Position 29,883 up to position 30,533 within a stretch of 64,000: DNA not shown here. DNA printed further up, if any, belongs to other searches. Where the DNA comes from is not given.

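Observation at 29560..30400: Lower-GC stretch with a consensus-like promoter, a perfect 20-bp palindrome and orphan ORFs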

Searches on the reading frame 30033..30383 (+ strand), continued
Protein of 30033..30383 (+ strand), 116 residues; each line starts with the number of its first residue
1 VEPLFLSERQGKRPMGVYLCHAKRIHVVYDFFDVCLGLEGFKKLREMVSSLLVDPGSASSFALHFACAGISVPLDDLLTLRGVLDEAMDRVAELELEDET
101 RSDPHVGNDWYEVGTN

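Call 30: search_protein_representatives(alignment_id=A1)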
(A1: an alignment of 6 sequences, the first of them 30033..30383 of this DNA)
Query: 6 sequences, 117 profile positions. Proteins with E-value up to 0.001 (for the whole library): 8; up to 1e-10: 5; up to 1e-30: 2. The best 8 are listed.
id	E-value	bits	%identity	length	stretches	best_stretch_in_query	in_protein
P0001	1.2e-53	196.6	-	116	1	2-117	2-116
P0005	4.7e-42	159.2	-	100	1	1-80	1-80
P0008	2.0e-27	112.0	-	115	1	4-117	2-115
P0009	3.3e-26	108.1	-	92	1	49-117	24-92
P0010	1.1e-16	77.4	-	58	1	15-52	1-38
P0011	1.7e-05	41.3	-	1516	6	33-58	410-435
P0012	3.6e-04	37.0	-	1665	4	14-57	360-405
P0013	8.2e-04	35.8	-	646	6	60-94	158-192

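Call 36: find_homologous_proteins(query=P0008, max_evalue=0.01)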
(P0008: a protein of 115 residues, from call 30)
Query P0008 (115 aa): 2 proteins with E <= 0.01 among 7 candidates.
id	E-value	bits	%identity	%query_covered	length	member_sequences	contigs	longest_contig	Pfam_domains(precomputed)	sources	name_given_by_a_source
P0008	1.6e-72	259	100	100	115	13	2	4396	-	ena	-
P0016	1.1e-53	198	72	100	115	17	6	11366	-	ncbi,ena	-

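Call 37: find_encoding_contigs(protein=P0016, flank=10000, max_places=8)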
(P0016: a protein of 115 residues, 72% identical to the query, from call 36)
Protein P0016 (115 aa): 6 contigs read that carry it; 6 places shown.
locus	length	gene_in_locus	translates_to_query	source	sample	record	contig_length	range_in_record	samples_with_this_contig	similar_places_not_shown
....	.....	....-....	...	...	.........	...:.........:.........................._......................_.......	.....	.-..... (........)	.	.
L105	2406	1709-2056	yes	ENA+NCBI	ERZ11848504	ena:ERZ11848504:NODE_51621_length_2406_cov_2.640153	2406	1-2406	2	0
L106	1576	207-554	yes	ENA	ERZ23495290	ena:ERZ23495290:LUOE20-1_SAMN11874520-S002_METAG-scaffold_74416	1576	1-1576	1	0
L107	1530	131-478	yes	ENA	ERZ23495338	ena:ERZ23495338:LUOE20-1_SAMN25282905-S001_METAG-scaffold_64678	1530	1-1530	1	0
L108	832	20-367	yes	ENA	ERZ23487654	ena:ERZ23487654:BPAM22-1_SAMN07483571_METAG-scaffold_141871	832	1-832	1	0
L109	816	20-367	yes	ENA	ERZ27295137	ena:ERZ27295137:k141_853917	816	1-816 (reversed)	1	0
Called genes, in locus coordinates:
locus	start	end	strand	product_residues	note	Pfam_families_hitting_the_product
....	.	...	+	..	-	?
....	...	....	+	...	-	-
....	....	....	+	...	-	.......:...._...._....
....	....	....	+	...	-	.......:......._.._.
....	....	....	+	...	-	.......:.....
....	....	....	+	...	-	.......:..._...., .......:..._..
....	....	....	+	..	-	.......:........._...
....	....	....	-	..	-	-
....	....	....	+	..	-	-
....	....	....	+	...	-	-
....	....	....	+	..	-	-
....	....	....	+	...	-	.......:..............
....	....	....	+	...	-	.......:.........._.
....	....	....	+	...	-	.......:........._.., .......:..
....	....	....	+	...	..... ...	-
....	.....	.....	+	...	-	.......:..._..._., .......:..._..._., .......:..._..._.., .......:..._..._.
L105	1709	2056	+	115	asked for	-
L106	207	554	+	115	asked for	-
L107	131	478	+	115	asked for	-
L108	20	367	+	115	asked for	-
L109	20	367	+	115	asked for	-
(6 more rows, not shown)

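Call 38: find_encoding_contigs(protein=P0008, flank=10000, max_places=6)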
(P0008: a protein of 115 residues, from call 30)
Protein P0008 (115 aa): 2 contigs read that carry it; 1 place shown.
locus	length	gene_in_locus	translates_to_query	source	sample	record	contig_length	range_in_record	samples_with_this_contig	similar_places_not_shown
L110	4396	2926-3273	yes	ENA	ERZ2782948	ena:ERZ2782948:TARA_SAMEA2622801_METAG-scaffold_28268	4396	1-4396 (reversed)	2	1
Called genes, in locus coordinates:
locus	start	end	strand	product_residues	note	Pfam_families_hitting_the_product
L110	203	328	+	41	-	-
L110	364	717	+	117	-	-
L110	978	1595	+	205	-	PF00881:Nitroreductase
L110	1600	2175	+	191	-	PF00258:Flavodoxin_1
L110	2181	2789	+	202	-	PF00163:Ribosomal_S4, PF01479:S4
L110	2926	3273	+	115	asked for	-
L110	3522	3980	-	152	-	-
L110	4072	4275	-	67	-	-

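Call 42: search_protein_families(library=ncbifam, proteins=[window:30033-30383:+, P0008], max_evalue=0.01)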
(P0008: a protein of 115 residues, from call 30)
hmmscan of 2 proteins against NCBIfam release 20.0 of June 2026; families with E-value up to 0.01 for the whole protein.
window:30033-30383:+ (116 aa): 0 families

P0008 (115 aa): 0 families

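Call 43: search_solved_structures(query=A3, max_evalue=10)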
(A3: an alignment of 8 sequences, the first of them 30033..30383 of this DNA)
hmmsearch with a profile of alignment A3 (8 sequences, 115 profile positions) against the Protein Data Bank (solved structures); distinct sequences matched with E-value up to 10: 6.
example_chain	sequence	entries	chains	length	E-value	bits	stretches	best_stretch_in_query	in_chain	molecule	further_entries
2zbc_A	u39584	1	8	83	0.63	13.8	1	19-54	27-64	83aa long hypothetical transcriptional regulator asnC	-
5ln1_A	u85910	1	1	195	0.77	13.5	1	53-100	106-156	26S proteasome regulatory subunit RPN10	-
6fvt_W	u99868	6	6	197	0.78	13.4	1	53-100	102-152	26S proteasome regulatory subunit RPN10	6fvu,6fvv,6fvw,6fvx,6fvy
8hkj_A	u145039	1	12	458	1.5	12.6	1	78-109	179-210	Bifunctional cytochrome P450/NADPH--P450 reductase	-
3jco_W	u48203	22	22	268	1.9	12.2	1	53-100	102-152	26S proteasome regulatory subunit RPN10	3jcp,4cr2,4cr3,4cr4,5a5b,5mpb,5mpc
8gaa_A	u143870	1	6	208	4.4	11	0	38-93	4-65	C6HR1_4r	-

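Call 44: find_encoding_contigs(protein=P0001, flank=10000, max_places=6)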
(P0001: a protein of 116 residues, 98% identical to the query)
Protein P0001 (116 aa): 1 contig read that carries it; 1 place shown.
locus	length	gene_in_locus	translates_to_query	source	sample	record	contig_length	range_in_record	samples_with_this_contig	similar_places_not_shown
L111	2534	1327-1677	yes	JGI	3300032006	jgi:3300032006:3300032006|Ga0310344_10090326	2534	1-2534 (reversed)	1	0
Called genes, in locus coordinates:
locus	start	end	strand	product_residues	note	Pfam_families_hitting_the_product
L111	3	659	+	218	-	?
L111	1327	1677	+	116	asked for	-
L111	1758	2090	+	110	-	PF03992:ABM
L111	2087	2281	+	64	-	-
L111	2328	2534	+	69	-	?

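Call 45: predict_structure(alignment_id=A3)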
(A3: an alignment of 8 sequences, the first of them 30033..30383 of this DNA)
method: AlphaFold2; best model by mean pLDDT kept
length: 116 residues; sequences in the alignment: 8
mean_pLDDT: 80.9   pTM: 0.77
mean pLDDT of the five models: 80.9, 80.0, 74.2, 74.1, 73.9
residues with pLDDT >= 90: 35; 70-90: 60; 50-70: 14; < 50: 7
segments of 3 or more residues with pLDDT < 50: 103-108
pLDDT, mean of each block of 10 residues (from residue 1): 88 90 89 87 89 77 76 90 95 76 48 57
secondary structure, 60 per line:
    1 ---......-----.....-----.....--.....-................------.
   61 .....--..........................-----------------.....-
elements in order: E4-9 E15-19 E25-29 E32-36 H38-53 E60-65 E68-73 H74-93 E111-115

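Call 57: fold_search(model_id=the predicted structure, library=pdb)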
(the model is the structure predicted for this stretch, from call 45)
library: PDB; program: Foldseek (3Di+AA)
matches with E <= 10: 327; with E <= 0.001: 0
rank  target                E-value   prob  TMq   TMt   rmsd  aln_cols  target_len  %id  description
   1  8chv_C                1.4e-02  0.99  0.49  0.43   5.2       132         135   12  Crystal structure of human PURA (fragment Glu57-Glu212, PUR repeat I and II) R140P mutant (released 2024-02-21)
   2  1xte                  2.2e-01  0.09  0.19  0.19  13.7       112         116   17  crystal structure of CISK-PX domain (released 2004-11-16)
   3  2nvn                  4.0e-01  0.69  0.48  0.46   6.1       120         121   10  Crystal structure of a protein with a cupin-like fold and unknown function (YP_400729.1) from Synechococcus SP. PCC 7942 (released 2006-12-12)
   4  4ux5_A                4.0e-01  0.10  0.21  0.21  11.3       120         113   13  Structure of DNA complex of PCG2 (released 2015-01-14)
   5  6ap4_L                6.9e-01  0.15  0.27  0.10  16.6       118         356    8  Crystal structure of the DNA polymerase III subunit beta from Acinetobacter baumannii (released 2017-12-20)
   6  6za6_D                7.3e-01  0.07  0.18  0.06  10.8        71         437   13  M. tuberculosis salicylate synthase MbtI in complex with Ba2+ (released 2020-07-01)
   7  7lmt_B                7.7e-01  0.05  0.20  0.18  11.7       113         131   13  Histone-lysine N-methyltransferase NSD2-PWWP1 with compound MRT10241866a (released 2021-03-10)
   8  2i4k_MODEL_1_A        8.7e-01  0.06  0.22  0.21  13.0       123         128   14  Solution Structure of the PX domain of Sorting Nexin 1 (released 2006-10-03)
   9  9sjo_D                9.3e-01  0.03  0.18  0.09  20.2       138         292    7  Type I-F_HNH variant Cascade target-free RNP, HNH domain in middle position (released 2026-02-04)
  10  9gru_C                1.0e+00  0.05  0.17  0.22  11.5       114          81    9  Crystal structure of HRP-2 PWWP domain in complex with compound 30 (released 2024-11-06)
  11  2it9_A                1.1e+00  0.38  0.47  0.46   5.0       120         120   11  Crystal structure of a protein with unknown function from DUF155 family (YP_292156.1) from Prochlorococcus sp. NATL2A  (released 2006-11-28)
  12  6ap4_D                1.1e+00  0.07  0.21  0.08  18.2       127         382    7  Crystal structure of the DNA polymerase III subunit beta from Acinetobacter baumannii (released 2017-12-20)
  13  3log_D                1.3e+00  0.07  0.24  0.09  10.7       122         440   12  Crystal structure of MbtI from Mycobacterium tuberculosis (released 2011-02-09)
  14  6dec_F                1.3e+00  0.03  0.19  0.14  15.9       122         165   14  Crystal structure of Bos taurus Arp2/3 complex binding with C-terminus of Homo sapiens SPIN90 (released 2018-10-24)
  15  6ap4_O                1.3e+00  0.07  0.21  0.08  17.1       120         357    7  Crystal structure of the DNA polymerase III subunit beta from Acinetobacter baumannii (released 2017-12-20)
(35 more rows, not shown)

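Call 70: search_protein_families(library=pfam, alignment_id=A3, max_evalue=10)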
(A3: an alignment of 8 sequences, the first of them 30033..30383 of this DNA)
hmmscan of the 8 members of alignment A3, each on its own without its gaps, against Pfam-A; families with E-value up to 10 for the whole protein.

A. member 1, window:30033-30383:+ (116 aa): 1 family
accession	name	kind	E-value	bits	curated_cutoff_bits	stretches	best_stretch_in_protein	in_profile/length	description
PF21456.2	Gp7_6th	-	0.27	12.1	27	1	86-114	9-37/93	Baseplate wedge protein gp7, domain VI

B. families by the number of members that match (of 8 scanned): 2 families
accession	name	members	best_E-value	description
PF21456.2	Gp7_6th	1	0.27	Baseplate wedge protein gp7, domain VI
PF14760.11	Rnk_N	1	0.68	Rnk N-terminus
